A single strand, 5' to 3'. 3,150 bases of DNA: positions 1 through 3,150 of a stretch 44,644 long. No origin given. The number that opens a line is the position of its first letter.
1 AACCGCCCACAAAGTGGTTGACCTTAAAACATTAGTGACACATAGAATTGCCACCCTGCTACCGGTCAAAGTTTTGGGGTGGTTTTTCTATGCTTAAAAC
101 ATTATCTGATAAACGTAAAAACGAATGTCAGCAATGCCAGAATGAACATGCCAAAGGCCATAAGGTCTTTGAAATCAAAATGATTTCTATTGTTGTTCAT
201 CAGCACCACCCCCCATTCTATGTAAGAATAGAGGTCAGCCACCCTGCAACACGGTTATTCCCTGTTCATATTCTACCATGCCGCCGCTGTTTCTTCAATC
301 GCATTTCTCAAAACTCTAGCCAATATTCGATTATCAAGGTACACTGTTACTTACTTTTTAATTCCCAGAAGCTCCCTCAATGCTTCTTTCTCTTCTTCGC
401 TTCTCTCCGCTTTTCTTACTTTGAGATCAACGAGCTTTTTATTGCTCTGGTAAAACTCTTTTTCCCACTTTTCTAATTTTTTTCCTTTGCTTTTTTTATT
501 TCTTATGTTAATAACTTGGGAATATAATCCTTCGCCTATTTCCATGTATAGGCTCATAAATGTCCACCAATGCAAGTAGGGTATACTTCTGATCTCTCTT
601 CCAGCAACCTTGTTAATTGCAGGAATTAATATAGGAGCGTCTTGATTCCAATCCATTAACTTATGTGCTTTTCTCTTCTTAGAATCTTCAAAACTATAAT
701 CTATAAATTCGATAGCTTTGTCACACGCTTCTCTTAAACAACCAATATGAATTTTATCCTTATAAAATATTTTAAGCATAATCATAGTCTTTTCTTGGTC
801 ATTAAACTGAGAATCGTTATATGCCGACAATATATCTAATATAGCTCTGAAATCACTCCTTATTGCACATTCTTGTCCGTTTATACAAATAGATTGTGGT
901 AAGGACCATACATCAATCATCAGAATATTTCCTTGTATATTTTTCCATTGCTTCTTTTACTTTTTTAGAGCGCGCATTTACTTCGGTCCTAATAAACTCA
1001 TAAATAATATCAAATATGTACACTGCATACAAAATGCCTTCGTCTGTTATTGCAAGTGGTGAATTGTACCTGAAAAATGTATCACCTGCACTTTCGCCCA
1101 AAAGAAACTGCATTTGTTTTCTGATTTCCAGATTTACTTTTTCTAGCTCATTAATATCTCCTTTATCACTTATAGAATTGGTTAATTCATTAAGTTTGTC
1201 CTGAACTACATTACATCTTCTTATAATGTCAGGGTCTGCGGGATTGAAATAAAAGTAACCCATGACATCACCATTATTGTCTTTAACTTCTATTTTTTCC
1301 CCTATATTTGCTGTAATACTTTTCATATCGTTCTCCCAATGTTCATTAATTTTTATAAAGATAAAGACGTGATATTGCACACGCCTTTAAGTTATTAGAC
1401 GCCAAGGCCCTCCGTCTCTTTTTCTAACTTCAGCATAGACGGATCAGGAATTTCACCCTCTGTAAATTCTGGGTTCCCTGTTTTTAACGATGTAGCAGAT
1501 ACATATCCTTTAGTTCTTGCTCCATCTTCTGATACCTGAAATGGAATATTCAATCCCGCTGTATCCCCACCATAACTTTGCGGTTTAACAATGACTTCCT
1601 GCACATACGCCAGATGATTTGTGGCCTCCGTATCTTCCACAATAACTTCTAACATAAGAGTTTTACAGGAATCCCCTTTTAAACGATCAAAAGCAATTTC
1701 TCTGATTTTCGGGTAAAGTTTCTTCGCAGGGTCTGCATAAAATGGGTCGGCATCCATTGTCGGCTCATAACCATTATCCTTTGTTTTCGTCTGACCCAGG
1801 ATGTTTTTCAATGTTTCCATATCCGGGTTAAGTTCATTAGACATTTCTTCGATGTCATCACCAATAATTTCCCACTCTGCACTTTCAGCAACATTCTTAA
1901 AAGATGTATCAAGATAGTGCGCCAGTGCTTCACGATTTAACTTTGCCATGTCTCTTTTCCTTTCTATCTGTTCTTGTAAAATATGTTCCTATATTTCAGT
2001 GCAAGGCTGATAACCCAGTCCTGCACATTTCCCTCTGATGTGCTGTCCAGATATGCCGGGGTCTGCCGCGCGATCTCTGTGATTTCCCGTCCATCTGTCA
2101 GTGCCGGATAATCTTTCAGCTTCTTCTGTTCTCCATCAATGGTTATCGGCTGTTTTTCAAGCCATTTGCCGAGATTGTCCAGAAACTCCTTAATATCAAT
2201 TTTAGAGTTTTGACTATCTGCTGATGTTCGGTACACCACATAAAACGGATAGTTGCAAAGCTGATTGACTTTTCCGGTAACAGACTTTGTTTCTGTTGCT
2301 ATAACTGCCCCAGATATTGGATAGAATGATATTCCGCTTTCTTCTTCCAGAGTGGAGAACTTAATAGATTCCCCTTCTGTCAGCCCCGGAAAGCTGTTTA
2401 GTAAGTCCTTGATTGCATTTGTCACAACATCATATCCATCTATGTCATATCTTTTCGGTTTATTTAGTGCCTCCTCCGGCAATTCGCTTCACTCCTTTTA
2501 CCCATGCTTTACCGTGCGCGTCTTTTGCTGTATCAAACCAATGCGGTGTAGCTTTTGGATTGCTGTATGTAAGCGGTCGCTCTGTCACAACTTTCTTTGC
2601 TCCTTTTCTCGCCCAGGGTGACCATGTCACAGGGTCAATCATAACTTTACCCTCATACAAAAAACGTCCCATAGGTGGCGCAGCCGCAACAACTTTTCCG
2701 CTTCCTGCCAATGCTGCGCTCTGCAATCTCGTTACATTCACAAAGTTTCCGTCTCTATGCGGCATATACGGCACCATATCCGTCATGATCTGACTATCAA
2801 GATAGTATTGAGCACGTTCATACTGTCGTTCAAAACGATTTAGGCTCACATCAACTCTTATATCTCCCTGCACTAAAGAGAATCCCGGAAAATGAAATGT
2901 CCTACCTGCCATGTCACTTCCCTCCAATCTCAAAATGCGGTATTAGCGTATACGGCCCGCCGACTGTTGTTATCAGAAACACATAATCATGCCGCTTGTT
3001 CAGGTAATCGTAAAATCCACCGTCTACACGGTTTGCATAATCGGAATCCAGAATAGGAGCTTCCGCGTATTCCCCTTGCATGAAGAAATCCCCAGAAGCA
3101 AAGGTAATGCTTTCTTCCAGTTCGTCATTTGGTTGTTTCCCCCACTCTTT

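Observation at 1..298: Type I toxin-antitoxin-like module between the tail chaperone and tape-measure genes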

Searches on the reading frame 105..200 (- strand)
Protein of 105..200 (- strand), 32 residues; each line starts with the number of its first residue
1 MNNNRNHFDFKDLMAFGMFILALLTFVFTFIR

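Call 5: search_protein_families(library=pfam, proteins=[window:105-200:-], max_evalue=1)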
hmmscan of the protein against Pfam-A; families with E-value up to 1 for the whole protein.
seq(32 aa): 1 family
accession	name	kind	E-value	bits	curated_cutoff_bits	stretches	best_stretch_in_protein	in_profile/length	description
PF16935.10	Hol_Tox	-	0.00063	20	23.3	1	14-28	11-25/34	Putative Holin-like Toxin (Hol-Tox)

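Call 8: search_protein_families(library=ncbifam, proteins=[window:105-200:-], max_evalue=10)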
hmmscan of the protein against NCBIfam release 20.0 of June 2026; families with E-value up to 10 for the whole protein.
seq(32 aa): 1 family
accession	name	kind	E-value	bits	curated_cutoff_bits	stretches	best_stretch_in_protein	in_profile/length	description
NF052249.1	ComI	equivalog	0.0022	17.8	55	1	15-28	12-25/30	competence inhibitor ComI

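Call 9: search_protein_families(library=phrogs, proteins=[window:105-200:-], max_evalue=1)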
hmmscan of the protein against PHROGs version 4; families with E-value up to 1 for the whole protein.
seq(32 aa): 4 families
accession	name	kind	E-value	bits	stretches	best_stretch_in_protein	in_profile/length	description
phrog_13077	-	unknown function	7e-05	23.6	1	1-31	1-31/40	-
phrog_9488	-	unknown function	0.00018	22.2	1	14-26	11-23/27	-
phrog_11626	-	unknown function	0.051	14.8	1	7-31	87-111/120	-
phrog_13581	-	unknown function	0.33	12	1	12-30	2-20/111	-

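Call 22: search_dna_similar(query=window:105-200:-, collection=phages, mode=protein, max_evalue=10, max_rows=40)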
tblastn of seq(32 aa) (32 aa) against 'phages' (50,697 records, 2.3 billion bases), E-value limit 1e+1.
Records with a match: 5; places in all: 5; records where one place covers at least 80% of the query: 5.
Best place of each record, by identity: <60% 5.
By first word of the organism name: Klebsiella 5.
By host as written in the record: Klebsiella pneumoniae 5.
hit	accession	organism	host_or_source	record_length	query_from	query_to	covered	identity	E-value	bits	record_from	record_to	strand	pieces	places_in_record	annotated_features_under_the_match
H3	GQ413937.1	Klebsiella phage KP32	Klebsiella pneumoniae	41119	1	31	97%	38.7%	3e+0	29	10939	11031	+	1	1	none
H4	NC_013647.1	Klebsiella phage KP32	Klebsiella pneumoniae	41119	1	31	97%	38.7%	3e+0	29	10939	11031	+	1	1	none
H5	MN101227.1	Klebsiella phage KPN3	Klebsiella pneumoniae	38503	1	31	97%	38.7%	7e+0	27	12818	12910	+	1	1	none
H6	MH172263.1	Klebsiella phage KP32_isolate 195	Klebsiella pneumoniae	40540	1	30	94%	40.0%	6e+0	28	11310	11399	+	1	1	none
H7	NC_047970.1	Klebsiella phage KP32_isolate 195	Klebsiella pneumoniae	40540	1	30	94%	40.0%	6e+0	28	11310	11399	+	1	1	none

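Call 34: search_protein_families(library=pfam, alignment_id=A1, max_evalue=0.01)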
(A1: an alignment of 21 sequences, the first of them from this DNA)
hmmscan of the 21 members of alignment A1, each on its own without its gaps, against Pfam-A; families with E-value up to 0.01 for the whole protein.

A. member 1, seq(32 aa): 1 family
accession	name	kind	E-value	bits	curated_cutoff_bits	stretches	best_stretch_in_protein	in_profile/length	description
PF16935.10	Hol_Tox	-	0.00063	20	23.3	1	14-28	11-25/34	Putative Holin-like Toxin (Hol-Tox)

B. families by the number of members that match (of 21 scanned): 1 family
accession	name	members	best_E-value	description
PF16935.10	Hol_Tox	21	5.2e-07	Putative Holin-like Toxin (Hol-Tox)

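Call 35: search_solved_structures(query=A1, max_evalue=10)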
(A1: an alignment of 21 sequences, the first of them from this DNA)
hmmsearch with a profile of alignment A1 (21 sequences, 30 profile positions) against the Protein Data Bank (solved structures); distinct sequences matched with E-value up to 10: 0.

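Call 59: search_protein_families(library=padloc, proteins=[window:105-200:-], max_evalue=1)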
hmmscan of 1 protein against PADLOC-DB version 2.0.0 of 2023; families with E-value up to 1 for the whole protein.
seq(32 aa): 0 families

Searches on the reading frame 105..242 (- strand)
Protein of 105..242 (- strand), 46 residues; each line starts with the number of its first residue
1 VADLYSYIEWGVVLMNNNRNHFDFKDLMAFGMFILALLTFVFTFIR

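Call 5: search_protein_families(library=pfam, proteins=[window:105-242:-], max_evalue=1)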
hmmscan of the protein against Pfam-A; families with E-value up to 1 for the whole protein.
seq(46 aa): 1 family
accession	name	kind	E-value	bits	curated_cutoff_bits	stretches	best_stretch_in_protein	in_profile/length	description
PF16935.10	Hol_Tox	-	0.0015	18.8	23.3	1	28-42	11-25/34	Putative Holin-like Toxin (Hol-Tox)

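Call 8: search_protein_families(library=ncbifam, proteins=[window:105-242:-], max_evalue=10)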
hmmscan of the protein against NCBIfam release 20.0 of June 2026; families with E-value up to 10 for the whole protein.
seq(46 aa): 1 family
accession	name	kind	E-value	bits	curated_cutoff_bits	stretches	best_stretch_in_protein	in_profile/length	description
NF052249.1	ComI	equivalog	0.018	14.8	55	1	29-42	12-25/30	competence inhibitor ComI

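Call 9: search_protein_families(library=phrogs, proteins=[window:105-242:-], max_evalue=1)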
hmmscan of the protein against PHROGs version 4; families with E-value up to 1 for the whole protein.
seq(46 aa): 3 families
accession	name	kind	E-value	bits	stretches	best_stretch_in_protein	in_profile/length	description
phrog_9488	-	unknown function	5.6e-05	23.8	1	28-40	11-23/27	-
phrog_13077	-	unknown function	0.00019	22.1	1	15-45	1-31/40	-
phrog_11626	-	unknown function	0.051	14.8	1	18-45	84-111/120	-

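Call 31: find_homologous_proteins(query=window:105-242:-, max_evalue=0.01)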
Query seq(46 aa) (46 aa): 369 proteins with E <= 0.01 among 378 candidates; the best 120 are listed.
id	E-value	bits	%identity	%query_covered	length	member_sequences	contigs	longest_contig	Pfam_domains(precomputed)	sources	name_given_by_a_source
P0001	2.0e-18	82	81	70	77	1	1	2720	PF16935.11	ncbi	-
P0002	1.1e-15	73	85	100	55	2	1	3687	-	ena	-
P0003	3.0e-15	72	85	100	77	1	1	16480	-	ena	-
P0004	6.4e-15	71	83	100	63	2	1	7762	-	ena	-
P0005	9.8e-15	70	83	100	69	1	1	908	-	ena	-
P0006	1.1e-14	70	86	96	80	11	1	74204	-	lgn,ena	-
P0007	6.9e-14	68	94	78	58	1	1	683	-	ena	-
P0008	2.2e-13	66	57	96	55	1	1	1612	-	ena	-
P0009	2.5e-13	66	80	100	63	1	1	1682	-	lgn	-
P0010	8.9e-13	64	83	87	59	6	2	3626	-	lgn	-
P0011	1.7e-12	63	79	100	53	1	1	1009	-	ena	-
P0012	6.8e-12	62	72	100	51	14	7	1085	-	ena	-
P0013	7.0e-12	62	75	96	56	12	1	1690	-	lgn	-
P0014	8.0e-12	61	79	93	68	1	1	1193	-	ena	-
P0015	9.7e-12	61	92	78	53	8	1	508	-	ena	-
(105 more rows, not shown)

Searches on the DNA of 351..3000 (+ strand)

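Call 14: search_dna_similar(query=window:351-3000:+, collection=phages, mode=distant, max_rows=20)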
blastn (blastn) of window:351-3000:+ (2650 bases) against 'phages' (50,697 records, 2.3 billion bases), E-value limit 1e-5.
Records with a match: 2; places in all: 2; records where one place covers at least 80% of the query: 0.
Best place of each record, by identity: 60-80% 2.
By first word of the organism name: Dulem 1; Bacteriophage 1.
By host as written in the record: Varecia variegata 1; - 1.
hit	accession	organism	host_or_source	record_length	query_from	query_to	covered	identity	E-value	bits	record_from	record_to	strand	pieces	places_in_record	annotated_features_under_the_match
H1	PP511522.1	Dulem virus 35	Varecia variegata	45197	2239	2640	15%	65.3%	3e-13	85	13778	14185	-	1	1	minor capsid protein | hypothetical protein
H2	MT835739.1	Bacteriophage sp.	human fecal samples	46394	2239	2614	14%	65.3%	1e-10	76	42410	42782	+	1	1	record has no annotation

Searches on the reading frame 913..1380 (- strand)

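Call 5: search_protein_families(library=pfam, proteins=[window:913-1380:-], max_evalue=1)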
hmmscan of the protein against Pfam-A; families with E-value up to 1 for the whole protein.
window:913-1380:- (155 aa): 1 family
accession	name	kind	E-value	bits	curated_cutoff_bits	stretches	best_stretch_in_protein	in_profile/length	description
PF09868.14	DUF2095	-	0.037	14.5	25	1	26-79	46-97/129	Uncharacterized protein conserved in archaea (DUF2095)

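Call 9: search_protein_families(library=phrogs, proteins=[window:913-1380:-], max_evalue=1)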
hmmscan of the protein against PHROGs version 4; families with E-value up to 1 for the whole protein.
window:913-1380:- (155 aa): 3 families
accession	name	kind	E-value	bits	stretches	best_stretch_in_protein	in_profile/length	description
phrog_11299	-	unknown function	9e-19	69.1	1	35-154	15-142/152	-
phrog_34089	-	unknown function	0.032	15.3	1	5-48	11-51/90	-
phrog_9154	-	unknown function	0.051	14.5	1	41-67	25-52/70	-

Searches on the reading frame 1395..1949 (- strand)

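Call 58: search_protein_families(library=pfam, proteins=[window:1395-1949:-], max_evalue=0.001)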
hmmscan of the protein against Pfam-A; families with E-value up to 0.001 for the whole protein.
window:1395-1949:- (184 aa): 0 families

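Call 60: search_protein_families(library=phrogs, proteins=[window:1395-1949:-], max_evalue=0.00001)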
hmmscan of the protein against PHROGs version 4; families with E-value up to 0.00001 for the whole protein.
window:1395-1949:- (184 aa): 1 family
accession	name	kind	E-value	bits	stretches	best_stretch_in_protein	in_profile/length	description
phrog_3099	-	unknown function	3.1e-40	139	1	1-166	5-167/171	-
